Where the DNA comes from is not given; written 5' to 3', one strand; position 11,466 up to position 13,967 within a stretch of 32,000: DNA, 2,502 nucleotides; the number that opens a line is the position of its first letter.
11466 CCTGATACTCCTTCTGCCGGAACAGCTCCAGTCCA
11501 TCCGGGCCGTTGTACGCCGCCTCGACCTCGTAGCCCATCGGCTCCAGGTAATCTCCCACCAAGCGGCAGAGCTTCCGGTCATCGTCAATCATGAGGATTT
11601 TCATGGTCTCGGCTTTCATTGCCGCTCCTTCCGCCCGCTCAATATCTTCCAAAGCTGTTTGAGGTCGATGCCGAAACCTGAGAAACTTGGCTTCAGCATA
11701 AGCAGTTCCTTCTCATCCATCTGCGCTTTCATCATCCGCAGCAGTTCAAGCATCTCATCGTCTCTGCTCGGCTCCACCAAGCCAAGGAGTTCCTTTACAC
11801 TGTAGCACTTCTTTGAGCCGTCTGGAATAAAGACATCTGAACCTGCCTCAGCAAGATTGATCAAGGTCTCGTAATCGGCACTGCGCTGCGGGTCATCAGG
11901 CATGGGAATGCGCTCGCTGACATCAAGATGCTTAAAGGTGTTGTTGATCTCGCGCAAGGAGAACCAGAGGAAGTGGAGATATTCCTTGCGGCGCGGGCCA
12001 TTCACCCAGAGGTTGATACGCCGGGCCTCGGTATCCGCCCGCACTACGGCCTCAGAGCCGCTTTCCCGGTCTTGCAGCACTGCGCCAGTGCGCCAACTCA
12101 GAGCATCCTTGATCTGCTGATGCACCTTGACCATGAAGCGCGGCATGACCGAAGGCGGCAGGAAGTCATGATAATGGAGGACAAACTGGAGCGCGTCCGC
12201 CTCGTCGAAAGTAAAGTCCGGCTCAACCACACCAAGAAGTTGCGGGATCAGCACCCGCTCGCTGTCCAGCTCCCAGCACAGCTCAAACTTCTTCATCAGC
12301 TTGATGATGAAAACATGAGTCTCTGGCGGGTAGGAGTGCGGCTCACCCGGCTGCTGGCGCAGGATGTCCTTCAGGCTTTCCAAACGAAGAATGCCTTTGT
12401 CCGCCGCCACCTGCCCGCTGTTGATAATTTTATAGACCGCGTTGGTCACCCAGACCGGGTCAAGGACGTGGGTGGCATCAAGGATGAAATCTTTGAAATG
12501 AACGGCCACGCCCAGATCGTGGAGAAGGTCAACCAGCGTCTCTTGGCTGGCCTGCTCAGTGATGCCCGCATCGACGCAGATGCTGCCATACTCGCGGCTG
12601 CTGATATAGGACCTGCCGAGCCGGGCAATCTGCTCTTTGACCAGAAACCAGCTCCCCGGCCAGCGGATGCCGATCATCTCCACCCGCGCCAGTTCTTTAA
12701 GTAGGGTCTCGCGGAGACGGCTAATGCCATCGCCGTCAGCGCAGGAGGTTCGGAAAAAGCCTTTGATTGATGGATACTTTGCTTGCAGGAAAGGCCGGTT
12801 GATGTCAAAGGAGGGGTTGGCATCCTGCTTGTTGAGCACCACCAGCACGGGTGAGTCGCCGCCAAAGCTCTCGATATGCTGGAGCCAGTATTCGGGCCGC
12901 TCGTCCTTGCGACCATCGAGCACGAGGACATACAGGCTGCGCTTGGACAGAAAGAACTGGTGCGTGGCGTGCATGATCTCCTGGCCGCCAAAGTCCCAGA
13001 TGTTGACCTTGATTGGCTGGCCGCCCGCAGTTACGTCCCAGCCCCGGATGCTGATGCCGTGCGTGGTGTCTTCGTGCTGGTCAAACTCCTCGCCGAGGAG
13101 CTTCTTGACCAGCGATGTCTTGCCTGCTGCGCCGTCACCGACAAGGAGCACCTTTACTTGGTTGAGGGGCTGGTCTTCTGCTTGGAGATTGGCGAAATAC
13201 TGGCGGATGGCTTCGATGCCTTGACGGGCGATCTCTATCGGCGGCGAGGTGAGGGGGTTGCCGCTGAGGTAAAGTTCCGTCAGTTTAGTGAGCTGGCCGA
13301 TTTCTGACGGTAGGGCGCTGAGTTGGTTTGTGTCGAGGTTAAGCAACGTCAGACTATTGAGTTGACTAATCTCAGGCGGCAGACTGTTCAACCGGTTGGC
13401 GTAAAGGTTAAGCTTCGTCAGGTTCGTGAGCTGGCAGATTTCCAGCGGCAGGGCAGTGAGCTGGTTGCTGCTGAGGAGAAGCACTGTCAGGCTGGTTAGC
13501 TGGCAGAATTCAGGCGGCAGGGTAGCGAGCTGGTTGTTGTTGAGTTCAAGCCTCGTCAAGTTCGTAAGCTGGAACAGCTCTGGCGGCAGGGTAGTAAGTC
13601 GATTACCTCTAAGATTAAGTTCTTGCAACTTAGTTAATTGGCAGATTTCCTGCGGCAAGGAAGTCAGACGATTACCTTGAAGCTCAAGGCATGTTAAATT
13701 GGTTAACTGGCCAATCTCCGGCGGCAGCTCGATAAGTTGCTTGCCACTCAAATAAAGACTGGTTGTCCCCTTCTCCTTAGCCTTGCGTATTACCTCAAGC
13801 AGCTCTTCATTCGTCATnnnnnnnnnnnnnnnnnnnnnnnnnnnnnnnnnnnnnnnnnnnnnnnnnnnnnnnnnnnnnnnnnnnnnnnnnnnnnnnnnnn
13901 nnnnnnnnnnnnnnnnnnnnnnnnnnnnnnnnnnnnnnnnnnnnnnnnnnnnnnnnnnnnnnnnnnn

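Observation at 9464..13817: LRR-Roc-COR (ROCO) GTPase translationally coupled to an OmpR-type response regulator and a membrane histidine kinase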

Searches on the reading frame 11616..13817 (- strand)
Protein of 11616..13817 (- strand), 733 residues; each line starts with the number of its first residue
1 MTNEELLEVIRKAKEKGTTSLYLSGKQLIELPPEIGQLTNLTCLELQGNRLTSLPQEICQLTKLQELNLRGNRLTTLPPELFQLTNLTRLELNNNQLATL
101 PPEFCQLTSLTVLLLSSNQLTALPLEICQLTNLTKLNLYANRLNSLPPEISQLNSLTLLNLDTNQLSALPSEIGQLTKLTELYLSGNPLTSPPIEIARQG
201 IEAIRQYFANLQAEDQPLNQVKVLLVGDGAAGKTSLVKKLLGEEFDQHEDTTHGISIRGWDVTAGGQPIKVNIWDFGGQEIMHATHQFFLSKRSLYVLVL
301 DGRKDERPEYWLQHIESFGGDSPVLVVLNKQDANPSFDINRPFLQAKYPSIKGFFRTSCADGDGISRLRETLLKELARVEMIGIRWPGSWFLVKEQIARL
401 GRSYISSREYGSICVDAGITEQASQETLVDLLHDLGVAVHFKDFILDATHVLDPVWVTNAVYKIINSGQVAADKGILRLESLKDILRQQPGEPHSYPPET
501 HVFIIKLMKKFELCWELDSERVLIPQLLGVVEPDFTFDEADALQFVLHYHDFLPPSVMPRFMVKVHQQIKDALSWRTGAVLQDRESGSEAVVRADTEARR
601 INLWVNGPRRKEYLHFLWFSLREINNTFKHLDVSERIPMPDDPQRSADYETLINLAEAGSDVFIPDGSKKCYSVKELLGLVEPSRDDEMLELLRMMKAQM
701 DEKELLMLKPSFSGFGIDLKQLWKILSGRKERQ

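Call 7: search_protein_families(library=pfam, proteins=[window:11616-13817:-], max_evalue=0.01)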
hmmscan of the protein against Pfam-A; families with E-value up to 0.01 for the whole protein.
window:11616-13817:- (733 aa): 14 families
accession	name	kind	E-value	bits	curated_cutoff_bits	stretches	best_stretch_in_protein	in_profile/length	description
PF16095.11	COR-A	-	1.1e-36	126.3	35.3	1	387-528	1-143/143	C-terminal of Roc, COR-A domain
PF08477.19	Roc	-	3.8e-31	108.2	27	1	222-332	1-119/119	Ras of Complex, Roc, domain of DAPkinase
PF25497.1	COR-B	-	1.5e-28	99.9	27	1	542-678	3-143/145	C-terminal of Roc, COR-B domain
PF13855.12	LRR_8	-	8.9e-26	89.9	27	3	63-120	2-61/61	Leucine rich repeat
PF12799.13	LRR_4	-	2.4e-22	78.9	27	5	62-101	1-40/44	Leucine Rich repeats (2 copies)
PF23598.1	LRR_14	-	1.9e-19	70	40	3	126-185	42-101/353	Leucine-rich repeat region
PF00560.39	LRR_1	-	6.7e-16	55.4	20.6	0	63-83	1-21/23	Leucine Rich Repeat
PF00071.28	Ras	-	1.9e-13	50.8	21.6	1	222-374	1-158/162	Ras family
PF00025.27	Arf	-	1.1e-10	41.7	22.3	1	218-336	12-130/174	ADP-ribosylation factor family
PF01926.29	MMR_HSR1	-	0.00047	20.7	21.9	1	222-330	1-113/113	50S ribosome-binding GTPase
PF23211.1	LRR_LRWD1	-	0.0015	18.7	28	0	39-113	21-91/190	Leucine-rich repeat and WD repeat-containing protein 1, LRR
PF04670.18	Gtr1_RagA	-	0.0019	18.1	22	1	222-286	1-65/232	Gtr1/RagA G protein conserved region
PF24048.1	LRR_NXF1-5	-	0.0023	17.9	30.5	1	129-215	52-141/142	NXF1/2/3/5 leucine-rich repeat domain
PF25019.1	LRR_R13L1-DRL21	-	0.0046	17.3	27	0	58-116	65-125/127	R13L1/DRL21 LRRs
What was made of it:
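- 11784..12659 (-): COR-A (aa 387-528) and COR-B (aa 542-678). Pfam PF16095 E 1e-36 and PF25497 E 1.5e-28 (call 7)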

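Call 8: search_protein_families(library=ncbifam, proteins=[window:11616-13817:-], max_evalue=0.001)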
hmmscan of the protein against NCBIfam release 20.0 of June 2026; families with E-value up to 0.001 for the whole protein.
window:11616-13817:- (733 aa): 9 families
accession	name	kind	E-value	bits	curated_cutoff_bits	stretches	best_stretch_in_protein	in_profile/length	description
NF041381.1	XopAC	subfamily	8.9e-26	90.6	450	2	15-148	63-201/451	XopAC/AvrAC family type III secretion system effector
NF047464.1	FibnectbindLIC11051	equivalog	1.5e-24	86.5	1000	1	19-192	446-665/685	LIC_11051 family fibronectin-binding protein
NF041400.1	XopAE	equivalog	3.5e-23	82.3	600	1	26-198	30-206/478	type III secretion system effector XopAE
NF041351.1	XopL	equivalog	1.3e-19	70.3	500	1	25-197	83-268/497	type III secretion system leucine-rich repeat domain-containing effector XopL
NF033189.1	internalin_A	exception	3.1e-15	55.5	1600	1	36-187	225-370/799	class 1 internalin InlA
TIGR00231.1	small_GTP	domain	4e-15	56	42.5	1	220-372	3-162/164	GTP-binding protein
NF011917.0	PRK15387.1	equivalog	1.2e-10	40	1243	1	40-194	283-419/788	type III secretion system effector E3 ubiquitin transferase SspH2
NF033188.1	internalin_H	exception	6.9e-09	34.9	1050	1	16-189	76-242/548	InlH/InlC2 family class 1 internalin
NF033190.2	inl_like_NEAT_1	exception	2e-08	33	1275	1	4-188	295-471/754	NEAT domain-containing leucine-rich repeat protein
